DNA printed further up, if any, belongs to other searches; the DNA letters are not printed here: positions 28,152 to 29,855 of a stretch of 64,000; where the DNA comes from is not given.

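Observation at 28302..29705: Winged-helix DNA-binding domain fused to a catalytically degenerate, lid-less pyruvate kinase scaffold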

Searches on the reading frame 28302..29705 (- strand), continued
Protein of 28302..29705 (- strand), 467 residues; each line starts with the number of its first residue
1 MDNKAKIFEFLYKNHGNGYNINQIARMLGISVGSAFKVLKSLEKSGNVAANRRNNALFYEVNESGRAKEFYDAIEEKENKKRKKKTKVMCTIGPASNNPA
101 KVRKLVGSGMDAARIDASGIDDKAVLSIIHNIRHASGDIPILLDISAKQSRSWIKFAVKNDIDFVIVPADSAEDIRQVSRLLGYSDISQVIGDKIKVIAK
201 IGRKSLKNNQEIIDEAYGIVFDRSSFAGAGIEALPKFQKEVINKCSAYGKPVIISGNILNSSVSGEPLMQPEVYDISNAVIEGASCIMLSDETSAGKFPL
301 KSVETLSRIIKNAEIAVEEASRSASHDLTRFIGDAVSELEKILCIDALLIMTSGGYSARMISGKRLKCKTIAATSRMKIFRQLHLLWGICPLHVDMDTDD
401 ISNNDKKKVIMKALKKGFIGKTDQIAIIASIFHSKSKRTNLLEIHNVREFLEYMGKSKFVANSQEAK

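Call 6: find_homologous_proteins(query=window:28302-29705:-, max_evalue=0.00001)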
Query window:28302-29705:- (467 aa): 668 proteins with E <= 0.00001 among 8000 candidates; the best 120 are listed.
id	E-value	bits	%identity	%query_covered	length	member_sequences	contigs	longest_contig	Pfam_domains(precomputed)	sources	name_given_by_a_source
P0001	4.5e-198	677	67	98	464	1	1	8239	PF00224.28,PF02887.22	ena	-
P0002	1.9e-189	648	66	98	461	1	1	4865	PF00224.28,PF02887.22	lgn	-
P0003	1.8e-188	645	65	98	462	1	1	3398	PF00224.28,PF02887.22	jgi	-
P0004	9.1e-187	639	65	98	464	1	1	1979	PF00224.28,PF02887.22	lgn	-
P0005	6.7e-185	633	65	98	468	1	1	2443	PF00224.28,PF02887.22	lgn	-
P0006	4.3e-184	631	63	98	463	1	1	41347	PF00224.28,PF00478.32,PF02887.22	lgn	-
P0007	9.3e-183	626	63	98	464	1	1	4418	PF00224.28,PF02887.22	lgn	-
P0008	1.1e-180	619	62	98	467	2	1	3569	PF00224.28,PF02887.22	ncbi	-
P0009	7.7e-179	613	61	99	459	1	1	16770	PF00224.28,PF02887.22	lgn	-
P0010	7.8e-175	600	60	98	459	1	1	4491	PF00224.28,PF02887.22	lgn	-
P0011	2.3e-172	592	61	98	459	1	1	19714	PF00224.28,PF02887.22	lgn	-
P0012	1.4e-169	583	60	98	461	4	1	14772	PF00224.28,PF02887.22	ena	-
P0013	3.7e-168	578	61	98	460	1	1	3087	PF00224.28,PF02887.22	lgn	-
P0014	1.9e-165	569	59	98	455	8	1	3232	PF13412.13,PF00224.28,PF02887.22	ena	-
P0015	2.2e-162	559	57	97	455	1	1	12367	PF00224.28,PF02887.22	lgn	-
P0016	6.0e-161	554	58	98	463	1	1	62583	PF00224.28,PF02887.22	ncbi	-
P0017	1.2e-157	544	57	97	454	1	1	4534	PF00224.28,PF02887.22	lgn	-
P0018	1.7e-156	540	83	64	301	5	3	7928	PF00224.28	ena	-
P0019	9.2e-151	521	54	98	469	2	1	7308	PF00224.28,PF02887.22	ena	-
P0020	1.3e-150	520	54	98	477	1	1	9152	PF00224.28,PF00478.32,PF02887.22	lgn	-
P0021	3.2e-148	512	53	98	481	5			PF00224.28,PF02887.22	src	-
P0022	1.8e-147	510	54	97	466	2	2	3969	PF00224.28,PF02887.22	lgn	-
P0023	3.8e-147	509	54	98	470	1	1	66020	PF00224.28,PF02887.22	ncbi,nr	ncbi:hypothetical protein HYX08_07030 [Candidatus Woesearchaeota archaeon]|nr:hypothetical protein [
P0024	6.3e-147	508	53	97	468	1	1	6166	PF00224.28,PF02887.22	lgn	-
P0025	1.0e-146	507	53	98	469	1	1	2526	PF00224.28,PF02887.22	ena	-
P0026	3.4e-146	506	53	98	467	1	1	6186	PF00224.28,PF02887.22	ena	-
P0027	2.0e-145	503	53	97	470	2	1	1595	PF00224.28,PF02887.22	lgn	-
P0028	2.1e-143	497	51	100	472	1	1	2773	PF00224.28,PF02887.22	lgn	-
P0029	4.5e-143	495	54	98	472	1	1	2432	PF00224.28,PF02887.22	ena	-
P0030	4.6e-143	495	53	97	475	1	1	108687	PF00224.28,PF02887.22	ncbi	-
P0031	5.5e-142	492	52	99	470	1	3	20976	PF00224.28,PF02887.22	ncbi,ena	ncbi:MAG: pyruvate kinase [Nanoarchaeota archaeon]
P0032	7.1e-141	488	51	97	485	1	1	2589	PF00224.28,PF02887.22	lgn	-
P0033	2.2e-140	487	51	97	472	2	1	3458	PF13412.13,PF00224.28,PF02887.22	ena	-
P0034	1.0e-136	475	51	97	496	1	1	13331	PF00224.28,PF02887.22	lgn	-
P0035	1.9e-136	474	50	97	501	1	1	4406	PF00224.28,PF02887.22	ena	-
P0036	1.5e-135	471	50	97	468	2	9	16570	PF13412.13,PF00224.28,PF02887.22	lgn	-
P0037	6.5e-135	469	50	97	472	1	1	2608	PF00224.28,PF02887.22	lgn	-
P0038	8.1e-135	468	50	97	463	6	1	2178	PF13412.13,PF00224.28,PF02887.22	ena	-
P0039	1.7e-134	467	50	98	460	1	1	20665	PF00224.28,PF02887.22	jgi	jgi:pyruvate kinase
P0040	1.0e-132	461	45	67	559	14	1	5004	PF00224.28,PF02887.22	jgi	-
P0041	1.6e-132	461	49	97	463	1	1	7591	PF00224.28,PF02887.22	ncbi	-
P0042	2.5e-132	460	51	97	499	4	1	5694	PF00224.28,PF02887.22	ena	-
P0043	2.0e-130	454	48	99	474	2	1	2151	PF00224.28,PF02887.22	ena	-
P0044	2.4e-124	434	46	66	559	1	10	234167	PF00224.28,PF02887.22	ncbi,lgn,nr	ncbi:pyruvate kinase [Candidatus Woesearchaeota archaeon]|nr:pyruvate kinase [Candidatus Woesearchae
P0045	5.8e-115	403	48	66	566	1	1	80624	PF00224.28,PF02887.22,PF12802.14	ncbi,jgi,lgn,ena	ncbi:MAG: pyruvate kinase [archaeon]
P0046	1.1e-85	306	38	66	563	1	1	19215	PF00224.28,PF02887.22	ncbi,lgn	-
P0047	7.3e-84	300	39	67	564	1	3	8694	PF13412.13,PF00224.28,PF02887.22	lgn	-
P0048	8.7e-81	290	35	66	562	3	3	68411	PF00224.28,PF02887.22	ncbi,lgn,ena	-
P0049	5.9e-79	284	41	67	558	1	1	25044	PF00224.28,PF02887.22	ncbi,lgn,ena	-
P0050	8.0e-76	274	37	66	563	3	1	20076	PF00224.28,PF02887.22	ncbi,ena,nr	ncbi:pyruvate kinase [Candidatus Woesearchaeota archaeon]|nr:pyruvate kinase [Candidatus Woesearchae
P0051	2.0e-75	273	52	56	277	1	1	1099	PF00224.28,PF02887.22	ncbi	ncbi:MAG: pyruvate kinase, partial [Nanoarchaeota archaeon]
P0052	1.1e-73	267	35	67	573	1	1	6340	PF00224.28,PF02887.22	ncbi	-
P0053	8.2e-73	264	34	67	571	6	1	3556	PF00224.28,PF02887.22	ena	-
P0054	2.0e-71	259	36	67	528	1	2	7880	PF00224.28,PF02887.22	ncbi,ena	-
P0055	1.4e-64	237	35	64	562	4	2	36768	PF13412.13,PF00224.28,PF02887.22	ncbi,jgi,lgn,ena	jgi:pyruvate kinase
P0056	1.1e-47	181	32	65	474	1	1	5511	PF00224.28,PF02887.22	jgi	jgi:pyruvate kinase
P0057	3.0e-43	167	33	64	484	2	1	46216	PF00224.28,PF02887.22,PF03328.21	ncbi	-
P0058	9.0e-43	165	34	71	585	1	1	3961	PF00224.28,PF00391.30,PF02887.22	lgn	-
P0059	1.5e-42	164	33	67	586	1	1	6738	PF00224.28,PF00391.30,PF02887.22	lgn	-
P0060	2.0e-42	164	32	69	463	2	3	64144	PF00224.28,PF02887.22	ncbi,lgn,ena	-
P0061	5.3e-42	163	32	64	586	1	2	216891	PF00224.28,PF00391.30,PF02887.22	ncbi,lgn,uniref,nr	ncbi:pyruvate kinase [Bacillus benzoevorans]|uniref:Pyruvate kinase n=1 Tax=Bacillus benzoevorans Ta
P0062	1.5e-41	161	31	67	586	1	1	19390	PF00224.28,PF00391.30,PF02887.22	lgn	-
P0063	1.7e-41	161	32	63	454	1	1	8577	PF00224.28,PF02887.22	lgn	-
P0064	2.4e-41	160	32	63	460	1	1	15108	PF00224.28,PF02887.22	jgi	-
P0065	3.2e-41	160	34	56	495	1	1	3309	PF00224.28,PF02887.22,PF03328.21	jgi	-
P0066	4.4e-41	159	32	64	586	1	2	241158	PF00224.28,PF00391.30,PF02887.22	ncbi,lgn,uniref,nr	ncbi:pyruvate kinase [Bacillus sp. REN3]|uniref:pyruvate kinase n=1 Tax=Bacillus sp. REN3 TaxID=2802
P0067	5.1e-41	159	31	64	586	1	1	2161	PF00224.28,PF00391.30,PF02887.22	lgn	-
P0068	6.7e-41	159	30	69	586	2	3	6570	PF00224.28,PF00391.30,PF02887.22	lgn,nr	nr:pyruvate kinase [uncultured Bacillus sp.]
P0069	9.6e-41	158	31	65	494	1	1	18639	PF00224.28,PF02887.22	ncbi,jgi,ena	jgi:pyruvate kinase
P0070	1.5e-40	158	31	64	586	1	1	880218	PF00224.28,PF00391.30,PF02887.22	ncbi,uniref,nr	ncbi:pyruvate kinase [Bacillus sp. V3B]|uniref:pyruvate kinase n=1 Tax=Bacillus sp. V3B TaxID=280491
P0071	1.8e-40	157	31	64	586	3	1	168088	PF00224.28,PF00391.30,PF02887.22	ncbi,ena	-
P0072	1.9e-40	157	31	67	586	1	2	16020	PF00224.28,PF00391.30,PF02887.22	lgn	-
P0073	2.1e-40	157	31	69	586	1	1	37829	PF00224.28,PF00391.30,PF02887.22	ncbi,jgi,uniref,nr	ncbi:pyruvate kinase [Bacillus sp. ISL-37]|jgi:pyruvate kinase|uniref:pyruvate kinase n=1 Tax=Bacill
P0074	2.3e-40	157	31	67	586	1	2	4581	PF00224.28,PF00391.30,PF02887.22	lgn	-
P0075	2.3e-40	157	31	64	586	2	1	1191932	PF00224.28,PF00391.30,PF02887.22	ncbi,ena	-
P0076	2.8e-40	157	31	64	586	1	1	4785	PF00224.28,PF00391.30,PF02887.22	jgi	jgi:pyruvate kinase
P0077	3.3e-40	157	31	69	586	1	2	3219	PF00224.28,PF00391.30,PF02887.22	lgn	-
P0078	3.3e-40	157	31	69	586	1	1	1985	PF00224.28,PF00391.30,PF02887.22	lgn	-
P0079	3.3e-40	157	31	69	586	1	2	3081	PF00224.28,PF00391.30,PF02887.22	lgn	-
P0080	3.4e-40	157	31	69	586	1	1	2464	PF00224.28,PF00391.30,PF02887.22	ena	-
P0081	3.5e-40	157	31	69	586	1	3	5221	PF00224.28,PF00391.30,PF02887.22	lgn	-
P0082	3.6e-40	156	30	69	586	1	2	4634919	PF00224.28,PF00391.30,PF02887.22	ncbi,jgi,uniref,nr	ncbi:pyruvate kinase [Mesobacillus jeotgali]|jgi:pyruvate kinase|uniref:Pyruvate kinase n=1 Tax=Meso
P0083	3.9e-40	156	31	69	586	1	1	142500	PF00224.28,PF00391.30,PF02887.22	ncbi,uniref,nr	ncbi:pyruvate kinase [Bacillus sp. ISL-41]|uniref:pyruvate kinase n=1 Tax=Bacillus sp. ISL-41 TaxID=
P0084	4.3e-40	156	31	69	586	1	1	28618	PF00224.28,PF00391.30,PF02887.22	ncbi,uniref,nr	ncbi:pyruvate kinase [Mesobacillus selenatarsenatis]|uniref:Pyruvate kinase n=1 Tax=Mesobacillus sel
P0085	4.4e-40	156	30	69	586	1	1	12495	PF00224.28,PF00391.30,PF02887.22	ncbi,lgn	-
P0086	4.6e-40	156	32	64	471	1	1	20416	PF00224.28,PF02887.22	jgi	jgi:pyruvate kinase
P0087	4.6e-40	156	29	66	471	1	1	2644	PF00224.28,PF02887.22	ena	-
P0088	4.8e-40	156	31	69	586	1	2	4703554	PF00224.28,PF00391.30,PF02887.22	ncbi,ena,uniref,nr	ncbi:pyruvate kinase [Mesobacillus jeotgali]|uniref:pyruvate kinase n=1 Tax=Mesobacillus jeotgali Ta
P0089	5.1e-40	156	31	69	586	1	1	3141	PF00224.28,PF00391.30,PF02887.22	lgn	-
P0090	5.2e-40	156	28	67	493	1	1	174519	PF00224.28,PF02887.22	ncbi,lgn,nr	ncbi:MAG: pyruvate kinase [bacterium]|nr:pyruvate kinase [bacterium]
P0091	5.3e-40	156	31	64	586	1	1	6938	PF00224.28,PF00391.30,PF02887.22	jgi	-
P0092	5.4e-40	156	30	63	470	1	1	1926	PF00224.28,PF02887.22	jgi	jgi:pyruvate kinase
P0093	5.4e-40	156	31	64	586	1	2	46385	PF00224.28,PF00391.30,PF02887.22,PF03328.21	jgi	jgi:pyruvate kinase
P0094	5.8e-40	156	30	69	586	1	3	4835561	PF00224.28,PF00391.30,PF02887.22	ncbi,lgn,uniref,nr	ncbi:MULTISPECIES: pyruvate kinase [Mesobacillus]|uniref:pyruvate kinase n=1 Tax=Mesobacillus TaxID=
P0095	6.6e-40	156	31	69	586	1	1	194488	PF00224.28,PF00391.30,PF02887.22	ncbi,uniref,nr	ncbi:pyruvate kinase [Bacillus sp. ISL-55]|uniref:pyruvate kinase n=1 Tax=Bacillus sp. ISL-55 TaxID=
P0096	7.1e-40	156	30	72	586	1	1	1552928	PF00224.28,PF00391.30,PF02887.22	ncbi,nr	ncbi:pyruvate kinase [Bacillus sp. 17376]|nr:pyruvate kinase [Bacillus sp. 17376]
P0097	7.9e-40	155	30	69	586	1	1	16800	PF00224.28,PF00391.30,PF02887.22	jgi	jgi:pyruvate kinase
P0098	8.3e-40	155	31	68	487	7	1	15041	PF00224.28,PF02887.22,PF03328.21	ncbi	-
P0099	8.3e-40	155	30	64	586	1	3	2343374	PF00224.28,PF00391.30,PF02887.22,PF03328.21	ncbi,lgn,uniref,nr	ncbi:pyruvate kinase [Bacillus methanolicus]|uniref:pyruvate kinase n=1 Tax=Bacillus methanolicus Ta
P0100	9.8e-40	155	30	64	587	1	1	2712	PF00224.28,PF00391.30,PF02887.22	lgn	-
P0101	9.8e-40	155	31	69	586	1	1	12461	PF00224.28,PF00391.30,PF02887.22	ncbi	ncbi:pyruvate kinase [Mesobacillus sp. LC4]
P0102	9.8e-40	155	31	69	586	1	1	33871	PF00224.28,PF00391.30,PF02887.22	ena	-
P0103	1.1e-39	155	31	69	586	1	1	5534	PF00224.28,PF00391.30,PF02887.22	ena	-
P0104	1.1e-39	155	31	64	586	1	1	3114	PF00224.28,PF00391.30,PF02887.22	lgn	-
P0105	1.1e-39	155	31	64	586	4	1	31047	PF00224.28,PF00391.30,PF02887.22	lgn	-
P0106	1.1e-39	155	31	64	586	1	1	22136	PF00224.28,PF00391.30,PF02887.22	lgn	-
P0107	1.1e-39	155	30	69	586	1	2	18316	PF00224.28,PF00391.30,PF02887.22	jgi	jgi:pyruvate kinase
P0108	1.2e-39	155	31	64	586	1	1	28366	PF00224.28,PF00391.30,PF02887.22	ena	-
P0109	1.2e-39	155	32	64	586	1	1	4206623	PF00224.28,PF00391.30,PF02887.22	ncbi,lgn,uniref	ncbi:pyruvate kinase [Niallia sp. XMNu-256]|uniref:pyruvate kinase n=1 Tax=Niallia sp. XMNu-256 TaxI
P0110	1.3e-39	155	29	67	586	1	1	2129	PF00224.28,PF00391.30,PF02887.22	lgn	-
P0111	1.3e-39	155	31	67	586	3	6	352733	PF00224.28,PF00391.30,PF02887.22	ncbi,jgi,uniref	ncbi:pyruvate kinase [Bacillus seohaeanensis]|jgi:pyruvate kinase|uniref:Pyruvate kinase n=1 Tax=Bac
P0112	1.5e-39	154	31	64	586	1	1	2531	PF00224.28,PF00391.30,PF02887.22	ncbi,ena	-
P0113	1.6e-39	154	31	69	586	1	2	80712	PF00224.28,PF00391.30,PF02887.22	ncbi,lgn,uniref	ncbi:pyruvate kinase [Mesobacillus sp.]|uniref:pyruvate kinase n=1 Tax=Mesobacillus sp. TaxID=267527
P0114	1.7e-39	154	30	69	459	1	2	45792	PF00224.28,PF02887.22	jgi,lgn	-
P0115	1.8e-39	154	29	63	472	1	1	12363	PF00224.28,PF02887.22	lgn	-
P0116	1.8e-39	154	30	69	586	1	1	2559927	PF00224.28,PF00391.30,PF02887.22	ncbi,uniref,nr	ncbi:pyruvate kinase [Mesobacillus boroniphilus]|uniref:Pyruvate kinase n=1 Tax=Mesobacillus boronip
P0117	1.9e-39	154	31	64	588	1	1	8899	PF00224.28,PF00391.30,PF02887.22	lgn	-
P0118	1.9e-39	154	31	64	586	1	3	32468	PF00224.28,PF00391.30,PF02887.22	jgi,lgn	jgi:pyruvate kinase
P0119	2.0e-39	154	31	64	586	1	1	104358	PF00224.28,PF00391.30,PF02887.22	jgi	-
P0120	2.0e-39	154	30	69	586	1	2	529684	PF00224.28,PF00391.30,PF02887.22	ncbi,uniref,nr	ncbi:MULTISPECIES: pyruvate kinase [unclassified Bacillus (in: firmicutes)]|uniref:pyruvate kinase n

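Call 21: find_related_loci(query=A1, collection=genome_contigs, flank=10000)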
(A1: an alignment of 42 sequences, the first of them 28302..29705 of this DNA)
Query A1 (467 aa) in genome_contigs; peptide patterns used: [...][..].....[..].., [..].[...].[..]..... (x = any residue, [..] = any of these).
24 stretches matched a pattern; 9 encode a relative of the query (tblastn E <= 1e-3); 9 distinct loci.
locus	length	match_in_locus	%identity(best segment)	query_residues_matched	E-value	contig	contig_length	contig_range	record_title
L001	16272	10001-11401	87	1-467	0e+0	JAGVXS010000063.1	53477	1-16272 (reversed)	Candidatus Woesearchaeota archaeon isolate RIFCSPHIGHO2_02_FULL_40_54 rifcsphigho2_02_scaffold_1335, whole genome shotgu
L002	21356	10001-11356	59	1-458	2e-178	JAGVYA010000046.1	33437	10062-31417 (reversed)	Candidatus Woesearchaeota archaeon isolate RIFCSPLOWO2_01_FULL_35_20 rifcsplowo2_01_scaffold_3574, whole genome shotgun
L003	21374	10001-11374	58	1-456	2e-173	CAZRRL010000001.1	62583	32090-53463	MAG TPA_asm: uncultured Methanosarcinales archaeon isolate binchicken_co251_826 genome assembly, contig: NODE_688_length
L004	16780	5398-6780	54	1-457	2e-155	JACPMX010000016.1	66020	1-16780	MAG: Candidatus Woesearchaeota archaeon isolate NC_groundwater_560_Ag_S-0.1um_42_26 S35_SO-1_scaffold_611283, whole geno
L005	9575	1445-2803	50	1-455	2e-141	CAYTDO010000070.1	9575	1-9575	MAG TPA_asm: uncultured Methanosarcinales archaeon isolate binchicken_co203_461 genome assembly, contig: k141_455929, wh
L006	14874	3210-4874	46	1-454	1e-90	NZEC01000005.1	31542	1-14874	MAG: archaeon isolate ARS102 36769, whole genome shotgun sequence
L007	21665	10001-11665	46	1-454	1e-90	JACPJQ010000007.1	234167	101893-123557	MAG: Candidatus Woesearchaeota archaeon isolate NC_groundwater_472_Ag_B-0.1um_38_40 S34_3B_scaffold_585965, whole genome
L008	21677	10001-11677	48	3-458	8e-90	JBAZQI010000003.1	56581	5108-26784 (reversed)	MAG: archaeon isolate SO_2017_SWC_5 scaffold_536_c1_LP-4_2017, whole genome shotgun sequence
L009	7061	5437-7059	45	1-440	3e-82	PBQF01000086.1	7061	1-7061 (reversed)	MAG: Parcubacteria group bacterium isolate NP996 MHASMcontig_400738, whole genome shotgun sequence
